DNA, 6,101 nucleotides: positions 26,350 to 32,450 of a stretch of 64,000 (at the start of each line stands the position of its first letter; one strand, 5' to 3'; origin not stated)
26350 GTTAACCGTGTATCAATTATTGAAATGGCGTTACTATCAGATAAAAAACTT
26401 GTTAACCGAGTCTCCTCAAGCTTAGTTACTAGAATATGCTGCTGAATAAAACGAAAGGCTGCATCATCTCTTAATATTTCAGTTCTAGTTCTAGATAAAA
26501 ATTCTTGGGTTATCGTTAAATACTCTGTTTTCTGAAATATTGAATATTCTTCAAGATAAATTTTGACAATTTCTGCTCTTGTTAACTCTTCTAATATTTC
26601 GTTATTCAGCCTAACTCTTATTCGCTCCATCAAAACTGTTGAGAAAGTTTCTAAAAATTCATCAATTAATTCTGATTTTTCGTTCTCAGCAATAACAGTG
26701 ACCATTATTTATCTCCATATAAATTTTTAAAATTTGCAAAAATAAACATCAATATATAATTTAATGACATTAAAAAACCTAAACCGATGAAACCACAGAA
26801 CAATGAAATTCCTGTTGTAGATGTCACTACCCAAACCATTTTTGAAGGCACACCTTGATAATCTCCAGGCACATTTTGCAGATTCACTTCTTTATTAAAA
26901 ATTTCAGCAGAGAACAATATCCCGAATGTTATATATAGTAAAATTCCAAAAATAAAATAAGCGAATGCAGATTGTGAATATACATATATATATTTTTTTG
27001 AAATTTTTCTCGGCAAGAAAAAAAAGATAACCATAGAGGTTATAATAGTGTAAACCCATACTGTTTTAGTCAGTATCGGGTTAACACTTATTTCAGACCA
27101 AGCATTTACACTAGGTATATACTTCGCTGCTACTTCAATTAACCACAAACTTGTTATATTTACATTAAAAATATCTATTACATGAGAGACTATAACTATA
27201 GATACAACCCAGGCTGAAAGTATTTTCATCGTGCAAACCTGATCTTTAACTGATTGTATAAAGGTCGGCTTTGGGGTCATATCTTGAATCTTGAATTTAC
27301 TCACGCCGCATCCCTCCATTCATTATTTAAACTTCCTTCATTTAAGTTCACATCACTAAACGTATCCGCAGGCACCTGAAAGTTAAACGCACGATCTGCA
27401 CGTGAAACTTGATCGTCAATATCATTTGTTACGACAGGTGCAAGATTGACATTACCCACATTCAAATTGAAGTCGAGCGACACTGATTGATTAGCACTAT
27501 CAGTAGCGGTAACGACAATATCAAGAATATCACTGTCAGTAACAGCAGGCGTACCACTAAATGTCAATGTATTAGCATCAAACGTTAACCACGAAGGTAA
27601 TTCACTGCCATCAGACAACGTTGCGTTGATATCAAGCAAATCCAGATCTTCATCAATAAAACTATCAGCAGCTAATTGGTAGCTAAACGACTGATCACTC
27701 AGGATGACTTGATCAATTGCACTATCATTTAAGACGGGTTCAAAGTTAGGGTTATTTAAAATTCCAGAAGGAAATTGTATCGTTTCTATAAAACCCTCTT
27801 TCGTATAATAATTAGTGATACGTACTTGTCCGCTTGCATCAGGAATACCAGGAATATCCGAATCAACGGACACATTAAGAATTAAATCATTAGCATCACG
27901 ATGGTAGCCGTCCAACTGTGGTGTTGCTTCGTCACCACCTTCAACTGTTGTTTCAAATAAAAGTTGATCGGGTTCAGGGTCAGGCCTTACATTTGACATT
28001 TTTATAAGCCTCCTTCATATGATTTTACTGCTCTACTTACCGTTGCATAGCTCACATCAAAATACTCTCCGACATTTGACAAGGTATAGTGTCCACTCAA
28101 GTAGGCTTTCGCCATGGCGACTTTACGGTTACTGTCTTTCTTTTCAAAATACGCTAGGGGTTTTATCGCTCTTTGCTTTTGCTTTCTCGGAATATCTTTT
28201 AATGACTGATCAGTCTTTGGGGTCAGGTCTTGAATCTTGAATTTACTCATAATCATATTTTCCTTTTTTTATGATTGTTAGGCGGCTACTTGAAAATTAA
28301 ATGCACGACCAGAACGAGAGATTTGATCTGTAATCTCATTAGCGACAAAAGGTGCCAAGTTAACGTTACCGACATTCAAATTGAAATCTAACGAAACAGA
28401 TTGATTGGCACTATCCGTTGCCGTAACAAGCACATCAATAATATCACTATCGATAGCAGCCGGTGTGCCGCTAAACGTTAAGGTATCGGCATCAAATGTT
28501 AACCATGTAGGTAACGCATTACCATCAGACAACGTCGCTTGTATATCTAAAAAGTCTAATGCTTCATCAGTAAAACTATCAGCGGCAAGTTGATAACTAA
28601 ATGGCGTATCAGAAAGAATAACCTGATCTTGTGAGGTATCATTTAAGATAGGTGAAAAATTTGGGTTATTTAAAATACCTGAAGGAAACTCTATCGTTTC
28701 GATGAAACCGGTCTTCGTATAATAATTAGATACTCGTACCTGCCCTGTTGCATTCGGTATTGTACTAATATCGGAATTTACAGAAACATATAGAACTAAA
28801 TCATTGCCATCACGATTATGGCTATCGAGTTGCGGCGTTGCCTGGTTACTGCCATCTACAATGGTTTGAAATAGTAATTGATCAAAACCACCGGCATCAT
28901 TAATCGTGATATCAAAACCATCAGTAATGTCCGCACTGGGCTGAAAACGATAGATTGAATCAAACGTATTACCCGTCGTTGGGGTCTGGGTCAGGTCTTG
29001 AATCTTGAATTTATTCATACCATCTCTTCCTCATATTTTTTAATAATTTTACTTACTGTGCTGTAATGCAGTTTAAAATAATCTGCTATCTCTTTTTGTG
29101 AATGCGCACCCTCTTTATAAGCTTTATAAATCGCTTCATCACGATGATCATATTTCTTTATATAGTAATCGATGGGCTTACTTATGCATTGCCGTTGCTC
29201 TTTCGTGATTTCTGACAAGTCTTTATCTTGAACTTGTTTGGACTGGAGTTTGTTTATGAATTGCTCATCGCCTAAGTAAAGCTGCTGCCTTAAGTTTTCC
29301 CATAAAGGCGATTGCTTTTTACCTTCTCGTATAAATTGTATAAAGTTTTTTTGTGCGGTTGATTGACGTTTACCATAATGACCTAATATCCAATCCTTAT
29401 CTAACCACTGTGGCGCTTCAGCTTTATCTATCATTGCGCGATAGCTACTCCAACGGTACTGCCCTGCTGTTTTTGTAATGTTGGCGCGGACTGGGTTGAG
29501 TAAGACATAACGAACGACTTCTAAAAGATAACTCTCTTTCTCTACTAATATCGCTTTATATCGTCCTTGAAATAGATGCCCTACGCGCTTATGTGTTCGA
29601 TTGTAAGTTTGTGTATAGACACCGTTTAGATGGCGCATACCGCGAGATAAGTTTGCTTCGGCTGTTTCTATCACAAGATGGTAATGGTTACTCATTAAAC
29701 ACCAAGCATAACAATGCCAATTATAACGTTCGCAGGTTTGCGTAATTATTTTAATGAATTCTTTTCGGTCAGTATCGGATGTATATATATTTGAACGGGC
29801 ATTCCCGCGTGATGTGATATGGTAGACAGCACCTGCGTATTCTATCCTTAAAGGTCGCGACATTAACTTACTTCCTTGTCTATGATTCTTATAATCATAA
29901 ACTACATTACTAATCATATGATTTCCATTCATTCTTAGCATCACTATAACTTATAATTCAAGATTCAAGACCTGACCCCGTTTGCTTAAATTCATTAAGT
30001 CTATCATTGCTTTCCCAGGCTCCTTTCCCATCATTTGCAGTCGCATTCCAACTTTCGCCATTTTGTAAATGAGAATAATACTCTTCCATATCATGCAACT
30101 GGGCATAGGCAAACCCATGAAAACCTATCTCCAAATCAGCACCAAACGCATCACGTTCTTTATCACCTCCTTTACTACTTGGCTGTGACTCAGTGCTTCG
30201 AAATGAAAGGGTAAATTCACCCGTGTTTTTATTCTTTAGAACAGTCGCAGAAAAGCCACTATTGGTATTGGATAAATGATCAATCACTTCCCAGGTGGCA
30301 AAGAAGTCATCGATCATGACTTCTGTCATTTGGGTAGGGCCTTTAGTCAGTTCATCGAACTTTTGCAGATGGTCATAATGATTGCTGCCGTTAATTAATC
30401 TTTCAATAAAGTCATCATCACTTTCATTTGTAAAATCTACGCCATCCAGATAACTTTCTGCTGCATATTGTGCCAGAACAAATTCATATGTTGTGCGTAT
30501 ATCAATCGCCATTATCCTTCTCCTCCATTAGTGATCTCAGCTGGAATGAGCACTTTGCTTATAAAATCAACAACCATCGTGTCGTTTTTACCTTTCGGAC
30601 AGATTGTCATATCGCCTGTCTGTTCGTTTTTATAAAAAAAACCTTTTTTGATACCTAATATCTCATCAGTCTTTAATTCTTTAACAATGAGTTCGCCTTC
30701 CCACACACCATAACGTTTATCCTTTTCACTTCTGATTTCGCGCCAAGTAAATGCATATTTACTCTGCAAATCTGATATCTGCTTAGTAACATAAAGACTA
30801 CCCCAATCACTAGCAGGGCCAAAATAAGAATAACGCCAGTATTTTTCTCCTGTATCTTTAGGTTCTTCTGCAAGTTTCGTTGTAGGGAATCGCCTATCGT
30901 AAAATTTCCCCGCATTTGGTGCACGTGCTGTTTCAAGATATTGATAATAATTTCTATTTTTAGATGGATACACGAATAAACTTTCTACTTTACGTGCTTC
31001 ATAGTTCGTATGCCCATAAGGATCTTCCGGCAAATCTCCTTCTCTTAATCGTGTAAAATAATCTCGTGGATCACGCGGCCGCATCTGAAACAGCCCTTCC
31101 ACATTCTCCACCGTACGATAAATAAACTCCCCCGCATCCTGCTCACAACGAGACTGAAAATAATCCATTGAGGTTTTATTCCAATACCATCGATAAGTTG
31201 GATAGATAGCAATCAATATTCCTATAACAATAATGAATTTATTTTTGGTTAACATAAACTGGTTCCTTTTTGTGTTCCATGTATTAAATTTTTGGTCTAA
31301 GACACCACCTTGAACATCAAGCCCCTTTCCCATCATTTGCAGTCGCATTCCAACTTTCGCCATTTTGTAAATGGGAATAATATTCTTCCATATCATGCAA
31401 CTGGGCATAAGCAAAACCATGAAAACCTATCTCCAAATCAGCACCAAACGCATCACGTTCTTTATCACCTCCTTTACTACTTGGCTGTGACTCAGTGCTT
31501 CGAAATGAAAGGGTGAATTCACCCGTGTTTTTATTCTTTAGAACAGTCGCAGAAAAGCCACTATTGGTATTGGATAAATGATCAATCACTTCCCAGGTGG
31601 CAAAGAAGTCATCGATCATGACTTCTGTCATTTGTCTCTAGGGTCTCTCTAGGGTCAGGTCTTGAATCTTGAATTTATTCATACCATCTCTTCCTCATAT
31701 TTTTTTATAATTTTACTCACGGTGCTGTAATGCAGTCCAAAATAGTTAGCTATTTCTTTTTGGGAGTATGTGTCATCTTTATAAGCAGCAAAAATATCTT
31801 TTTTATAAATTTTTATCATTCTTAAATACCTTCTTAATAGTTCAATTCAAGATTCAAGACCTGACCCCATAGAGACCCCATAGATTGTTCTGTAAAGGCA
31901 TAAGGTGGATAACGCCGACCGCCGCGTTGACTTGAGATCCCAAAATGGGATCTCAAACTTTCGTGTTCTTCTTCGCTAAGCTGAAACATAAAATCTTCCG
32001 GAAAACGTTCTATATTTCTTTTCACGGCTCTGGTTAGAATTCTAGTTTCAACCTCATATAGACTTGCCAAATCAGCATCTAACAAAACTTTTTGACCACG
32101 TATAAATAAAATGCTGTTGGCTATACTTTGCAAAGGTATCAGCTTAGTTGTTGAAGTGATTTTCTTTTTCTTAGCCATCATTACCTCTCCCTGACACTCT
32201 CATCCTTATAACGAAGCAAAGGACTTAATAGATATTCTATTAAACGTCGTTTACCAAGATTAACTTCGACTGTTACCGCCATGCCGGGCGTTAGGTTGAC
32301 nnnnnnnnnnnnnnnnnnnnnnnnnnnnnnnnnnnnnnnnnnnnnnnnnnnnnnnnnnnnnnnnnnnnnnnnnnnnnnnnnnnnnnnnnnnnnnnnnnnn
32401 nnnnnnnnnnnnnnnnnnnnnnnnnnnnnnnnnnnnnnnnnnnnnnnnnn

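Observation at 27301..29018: Two silent partial paralogues of one internal adhesin segment sit just upstream of the giant RTX adhesin gene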

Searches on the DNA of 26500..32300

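Call 64: search_rna_families(source=window, start=26500, end=32300, threshold=evalue, max_evalue=0.1)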
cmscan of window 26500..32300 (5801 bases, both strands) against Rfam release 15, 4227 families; matches with E-value up to 0.1: 0.
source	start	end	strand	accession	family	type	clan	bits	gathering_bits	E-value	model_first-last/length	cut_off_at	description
